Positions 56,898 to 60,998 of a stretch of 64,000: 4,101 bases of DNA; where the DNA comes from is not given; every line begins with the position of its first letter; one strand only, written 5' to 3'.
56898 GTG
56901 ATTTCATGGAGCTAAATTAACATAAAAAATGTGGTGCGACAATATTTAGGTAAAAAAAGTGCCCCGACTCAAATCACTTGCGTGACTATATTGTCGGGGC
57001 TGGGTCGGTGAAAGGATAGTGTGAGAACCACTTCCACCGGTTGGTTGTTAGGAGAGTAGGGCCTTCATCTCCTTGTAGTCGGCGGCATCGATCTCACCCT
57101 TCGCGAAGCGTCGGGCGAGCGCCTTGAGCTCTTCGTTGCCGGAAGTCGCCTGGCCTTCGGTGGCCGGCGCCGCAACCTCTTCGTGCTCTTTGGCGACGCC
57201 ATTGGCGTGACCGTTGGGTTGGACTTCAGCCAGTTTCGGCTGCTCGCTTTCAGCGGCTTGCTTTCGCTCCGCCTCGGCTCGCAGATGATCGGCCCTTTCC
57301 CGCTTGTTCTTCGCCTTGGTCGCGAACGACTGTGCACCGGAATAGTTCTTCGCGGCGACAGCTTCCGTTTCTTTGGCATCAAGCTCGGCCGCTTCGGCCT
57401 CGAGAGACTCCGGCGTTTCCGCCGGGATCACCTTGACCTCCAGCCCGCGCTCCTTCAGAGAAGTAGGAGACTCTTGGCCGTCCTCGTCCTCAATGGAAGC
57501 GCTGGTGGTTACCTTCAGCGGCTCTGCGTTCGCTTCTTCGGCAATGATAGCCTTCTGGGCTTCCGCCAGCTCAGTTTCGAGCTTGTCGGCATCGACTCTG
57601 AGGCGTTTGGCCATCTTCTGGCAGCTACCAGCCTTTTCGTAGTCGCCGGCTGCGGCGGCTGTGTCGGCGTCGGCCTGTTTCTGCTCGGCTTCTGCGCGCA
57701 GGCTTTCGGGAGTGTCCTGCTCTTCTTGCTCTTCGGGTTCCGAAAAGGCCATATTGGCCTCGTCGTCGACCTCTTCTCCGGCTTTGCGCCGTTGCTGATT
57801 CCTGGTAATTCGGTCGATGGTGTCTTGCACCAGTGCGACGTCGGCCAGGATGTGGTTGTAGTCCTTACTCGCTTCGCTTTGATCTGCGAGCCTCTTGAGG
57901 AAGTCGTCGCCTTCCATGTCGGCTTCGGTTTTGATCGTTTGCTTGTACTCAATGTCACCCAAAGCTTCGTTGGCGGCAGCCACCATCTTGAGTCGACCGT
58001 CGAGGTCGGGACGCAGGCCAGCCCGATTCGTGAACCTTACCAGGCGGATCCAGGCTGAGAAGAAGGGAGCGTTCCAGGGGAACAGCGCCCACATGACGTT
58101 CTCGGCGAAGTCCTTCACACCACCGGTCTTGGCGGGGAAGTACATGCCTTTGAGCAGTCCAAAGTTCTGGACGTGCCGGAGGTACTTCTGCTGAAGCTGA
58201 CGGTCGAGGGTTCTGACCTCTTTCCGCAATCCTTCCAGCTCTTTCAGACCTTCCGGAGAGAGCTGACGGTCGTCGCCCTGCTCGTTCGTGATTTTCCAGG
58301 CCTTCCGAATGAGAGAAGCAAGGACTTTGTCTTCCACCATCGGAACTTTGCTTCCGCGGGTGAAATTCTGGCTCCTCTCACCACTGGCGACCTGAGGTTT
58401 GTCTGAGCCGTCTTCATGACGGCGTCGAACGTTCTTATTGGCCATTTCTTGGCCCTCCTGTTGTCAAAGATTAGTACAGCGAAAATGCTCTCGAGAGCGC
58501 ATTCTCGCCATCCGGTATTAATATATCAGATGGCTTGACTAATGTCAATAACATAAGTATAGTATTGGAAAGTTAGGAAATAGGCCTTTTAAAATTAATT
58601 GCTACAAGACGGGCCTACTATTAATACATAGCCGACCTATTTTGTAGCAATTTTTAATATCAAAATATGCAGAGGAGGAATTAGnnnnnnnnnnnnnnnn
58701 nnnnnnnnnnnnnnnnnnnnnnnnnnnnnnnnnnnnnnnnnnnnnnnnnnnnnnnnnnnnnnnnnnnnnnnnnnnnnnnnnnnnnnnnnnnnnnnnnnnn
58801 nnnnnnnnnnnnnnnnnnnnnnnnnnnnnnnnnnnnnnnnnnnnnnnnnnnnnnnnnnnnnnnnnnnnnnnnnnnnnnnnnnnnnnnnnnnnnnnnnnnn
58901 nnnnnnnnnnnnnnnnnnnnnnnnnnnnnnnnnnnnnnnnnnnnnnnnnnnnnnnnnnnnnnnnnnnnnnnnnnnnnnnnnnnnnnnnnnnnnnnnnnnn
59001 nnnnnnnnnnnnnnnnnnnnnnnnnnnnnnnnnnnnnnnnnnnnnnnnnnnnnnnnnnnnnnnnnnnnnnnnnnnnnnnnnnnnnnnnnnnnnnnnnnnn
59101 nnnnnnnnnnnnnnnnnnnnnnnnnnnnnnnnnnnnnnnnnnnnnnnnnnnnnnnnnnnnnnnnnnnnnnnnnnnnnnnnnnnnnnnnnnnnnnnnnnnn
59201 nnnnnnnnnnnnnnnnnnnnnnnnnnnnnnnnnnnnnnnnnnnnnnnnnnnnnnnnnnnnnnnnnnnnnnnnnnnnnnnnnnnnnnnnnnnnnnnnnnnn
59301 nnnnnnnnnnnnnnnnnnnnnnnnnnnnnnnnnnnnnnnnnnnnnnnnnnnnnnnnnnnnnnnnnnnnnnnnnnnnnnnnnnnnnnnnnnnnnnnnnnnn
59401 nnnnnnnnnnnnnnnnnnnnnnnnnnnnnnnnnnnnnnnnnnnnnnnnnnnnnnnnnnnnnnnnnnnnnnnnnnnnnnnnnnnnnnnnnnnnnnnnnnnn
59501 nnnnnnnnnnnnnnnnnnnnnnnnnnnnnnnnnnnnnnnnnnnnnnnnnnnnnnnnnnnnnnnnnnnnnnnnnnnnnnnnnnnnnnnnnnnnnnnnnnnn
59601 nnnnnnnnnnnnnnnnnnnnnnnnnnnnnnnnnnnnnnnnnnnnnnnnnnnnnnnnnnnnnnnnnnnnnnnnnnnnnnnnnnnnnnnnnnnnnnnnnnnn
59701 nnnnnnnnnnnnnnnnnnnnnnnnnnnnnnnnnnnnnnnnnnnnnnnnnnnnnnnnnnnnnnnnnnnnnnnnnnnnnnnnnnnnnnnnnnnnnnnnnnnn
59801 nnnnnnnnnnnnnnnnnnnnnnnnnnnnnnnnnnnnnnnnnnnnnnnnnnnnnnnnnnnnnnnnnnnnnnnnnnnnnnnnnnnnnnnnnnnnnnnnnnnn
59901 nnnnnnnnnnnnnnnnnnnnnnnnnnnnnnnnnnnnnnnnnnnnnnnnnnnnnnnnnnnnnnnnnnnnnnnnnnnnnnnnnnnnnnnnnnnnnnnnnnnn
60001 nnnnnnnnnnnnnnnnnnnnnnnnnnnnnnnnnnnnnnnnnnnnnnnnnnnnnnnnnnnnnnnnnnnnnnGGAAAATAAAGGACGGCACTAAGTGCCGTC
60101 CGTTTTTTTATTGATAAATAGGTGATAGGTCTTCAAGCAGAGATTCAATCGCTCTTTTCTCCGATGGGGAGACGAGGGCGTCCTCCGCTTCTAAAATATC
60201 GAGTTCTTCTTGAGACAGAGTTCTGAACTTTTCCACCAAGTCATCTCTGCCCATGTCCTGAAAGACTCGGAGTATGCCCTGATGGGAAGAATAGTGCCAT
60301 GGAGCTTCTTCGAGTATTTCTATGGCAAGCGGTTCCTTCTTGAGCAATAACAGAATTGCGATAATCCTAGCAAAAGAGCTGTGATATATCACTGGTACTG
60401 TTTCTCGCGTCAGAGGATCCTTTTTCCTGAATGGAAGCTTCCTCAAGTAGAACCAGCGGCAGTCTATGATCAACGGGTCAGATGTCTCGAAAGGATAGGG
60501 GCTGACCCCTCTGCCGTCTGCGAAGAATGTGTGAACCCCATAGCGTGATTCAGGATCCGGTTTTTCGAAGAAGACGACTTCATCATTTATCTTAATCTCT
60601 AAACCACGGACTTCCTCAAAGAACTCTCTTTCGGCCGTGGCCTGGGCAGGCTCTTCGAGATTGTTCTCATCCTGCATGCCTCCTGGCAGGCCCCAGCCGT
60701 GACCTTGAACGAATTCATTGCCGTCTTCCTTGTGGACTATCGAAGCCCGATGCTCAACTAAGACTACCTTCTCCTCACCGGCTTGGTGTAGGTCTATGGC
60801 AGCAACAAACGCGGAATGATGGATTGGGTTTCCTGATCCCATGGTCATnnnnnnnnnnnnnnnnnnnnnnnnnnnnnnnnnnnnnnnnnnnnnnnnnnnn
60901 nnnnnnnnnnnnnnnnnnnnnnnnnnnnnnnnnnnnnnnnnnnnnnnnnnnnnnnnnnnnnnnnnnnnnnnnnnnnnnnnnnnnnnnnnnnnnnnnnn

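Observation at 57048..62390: Compositionally atypical island (50-65% GC versus about 40% background) of five genes: SHOCT-tailed protein, beta-CASP-like MBL protein, CSD-fusion protein coupled to an extended Nudix hydrolase, and a hypothetical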

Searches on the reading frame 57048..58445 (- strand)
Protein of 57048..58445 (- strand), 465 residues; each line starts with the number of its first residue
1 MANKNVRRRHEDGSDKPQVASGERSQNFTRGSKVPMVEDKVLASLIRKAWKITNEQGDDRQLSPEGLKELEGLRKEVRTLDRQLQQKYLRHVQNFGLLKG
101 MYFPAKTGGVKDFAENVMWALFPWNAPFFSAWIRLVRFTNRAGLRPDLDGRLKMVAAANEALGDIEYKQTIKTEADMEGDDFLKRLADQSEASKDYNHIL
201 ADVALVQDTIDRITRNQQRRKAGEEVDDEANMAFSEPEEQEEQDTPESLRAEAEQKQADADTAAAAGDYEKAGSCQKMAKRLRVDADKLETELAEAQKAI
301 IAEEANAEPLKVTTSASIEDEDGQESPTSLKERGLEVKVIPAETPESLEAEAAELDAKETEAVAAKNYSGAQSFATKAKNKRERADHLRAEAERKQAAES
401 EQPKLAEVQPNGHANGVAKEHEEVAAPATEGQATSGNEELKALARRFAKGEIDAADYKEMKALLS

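Call 4: search_protein_families(library=pfam, proteins=[window:57048-58445:-], max_evalue=0.1)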
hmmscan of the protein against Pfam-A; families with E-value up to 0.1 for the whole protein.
window:57048-58445:- (465 aa): 4 families
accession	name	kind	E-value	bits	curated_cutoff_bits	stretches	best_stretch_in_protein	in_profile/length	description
PF09851.14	SHOCT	-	0.00015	21.9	27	1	438-464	1-27/28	Short C-terminal domain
PF18495.6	VbhA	-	0.0042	17.5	25.9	1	438-459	21-42/47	Antitoxin VbhA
PF05120.17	GvpG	-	0.073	13.7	30.6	1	438-462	35-59/67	Gas vesicle protein G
PF20769.2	YPEB_N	-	0.088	13.2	27.3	0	51-86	87-122/136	YpeB N-terminal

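Call 5: search_protein_families(library=padloc, proteins=[window:57048-58445:-], max_evalue=0.1)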
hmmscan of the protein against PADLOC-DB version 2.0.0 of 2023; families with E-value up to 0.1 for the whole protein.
window:57048-58445:- (465 aa): 0 families

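Call 6: search_protein_families(library=ncbifam, proteins=[window:57048-58445:-], max_evalue=0.1)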
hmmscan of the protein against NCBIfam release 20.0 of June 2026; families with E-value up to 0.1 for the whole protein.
window:57048-58445:- (465 aa): 0 families

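Call 7: search_protein_families(library=phrogs, proteins=[window:57048-58445:-], max_evalue=0.1)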
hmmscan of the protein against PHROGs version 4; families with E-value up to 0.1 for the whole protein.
window:57048-58445:- (465 aa): 0 families

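Call 75: search_dna_similar(query=window:57048-58445:-, collection=phages, mode=protein, max_evalue=0.001, max_rows=8)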
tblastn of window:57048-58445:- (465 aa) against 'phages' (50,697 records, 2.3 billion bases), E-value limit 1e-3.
No match.

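Call 78: find_homologous_proteins(query=window:57048-58445:-)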
Query window:57048-58445:- (465 aa): 2 proteins with E <= 0.001 among 8000 candidates.
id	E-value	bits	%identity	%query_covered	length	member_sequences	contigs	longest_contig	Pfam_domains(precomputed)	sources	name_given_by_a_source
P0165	4.2e-206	703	74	100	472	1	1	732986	-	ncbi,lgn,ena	-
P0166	7.7e-31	126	36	61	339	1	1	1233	-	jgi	jgi:hypothetical protein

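Call 86: search_solved_structures(query=A3, max_evalue=1)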
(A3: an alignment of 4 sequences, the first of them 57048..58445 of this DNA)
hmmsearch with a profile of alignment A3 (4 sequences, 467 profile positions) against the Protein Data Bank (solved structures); distinct sequences matched with E-value up to 1: 2.
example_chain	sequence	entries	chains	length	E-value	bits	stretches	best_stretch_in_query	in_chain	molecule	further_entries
9i5t_Y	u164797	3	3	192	0.52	12.4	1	308-366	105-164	Large ribosomal subunit protein bL25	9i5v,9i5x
3gpv_A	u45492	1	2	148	0.57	12.3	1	274-318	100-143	Transcriptional regulator, MerR family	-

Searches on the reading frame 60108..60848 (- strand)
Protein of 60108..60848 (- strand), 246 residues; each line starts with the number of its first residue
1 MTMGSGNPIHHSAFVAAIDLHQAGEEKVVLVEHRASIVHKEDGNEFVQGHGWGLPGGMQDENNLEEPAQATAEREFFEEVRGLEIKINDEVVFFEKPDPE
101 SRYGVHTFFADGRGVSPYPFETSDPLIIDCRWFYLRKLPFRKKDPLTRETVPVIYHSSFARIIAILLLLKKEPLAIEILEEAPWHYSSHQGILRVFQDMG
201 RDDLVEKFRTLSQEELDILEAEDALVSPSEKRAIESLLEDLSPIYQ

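Call 4: search_protein_families(library=pfam, proteins=[window:60108-60848:-], max_evalue=0.1)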
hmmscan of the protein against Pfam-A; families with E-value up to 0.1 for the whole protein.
window:60108-60848:- (246 aa): 1 family
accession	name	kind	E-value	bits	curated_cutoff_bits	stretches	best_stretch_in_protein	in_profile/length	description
PF00293.34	NUDIX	-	1e-07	32.5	21.1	1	17-147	8-127/134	NUDIX domain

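Call 5: search_protein_families(library=padloc, proteins=[window:60108-60848:-], max_evalue=0.1)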
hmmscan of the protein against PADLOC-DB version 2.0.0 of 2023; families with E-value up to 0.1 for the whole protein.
window:60108-60848:- (246 aa): 0 families

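Call 6: search_protein_families(library=ncbifam, proteins=[window:60108-60848:-], max_evalue=0.1)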
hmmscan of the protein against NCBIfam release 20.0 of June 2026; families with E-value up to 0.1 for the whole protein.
window:60108-60848:- (246 aa): 0 families

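Call 7: search_protein_families(library=phrogs, proteins=[window:60108-60848:-], max_evalue=0.1)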
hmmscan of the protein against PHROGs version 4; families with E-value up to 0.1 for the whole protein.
window:60108-60848:- (246 aa): 1 family
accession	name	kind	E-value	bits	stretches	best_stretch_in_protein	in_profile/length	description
phrog_1198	-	other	1.3e-05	26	1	50-163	64-178/253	MutT/NUDIX hydrolase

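Call 45: search_solved_structures(query=window:60108-60848:-, max_evalue=0.01)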
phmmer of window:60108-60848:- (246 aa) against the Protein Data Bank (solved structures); distinct sequences matched with E-value up to 0.01: 1.
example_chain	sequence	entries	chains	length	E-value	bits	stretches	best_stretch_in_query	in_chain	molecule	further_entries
3i9x_A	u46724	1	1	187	0.004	20.1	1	36-102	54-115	mutT/nudix family protein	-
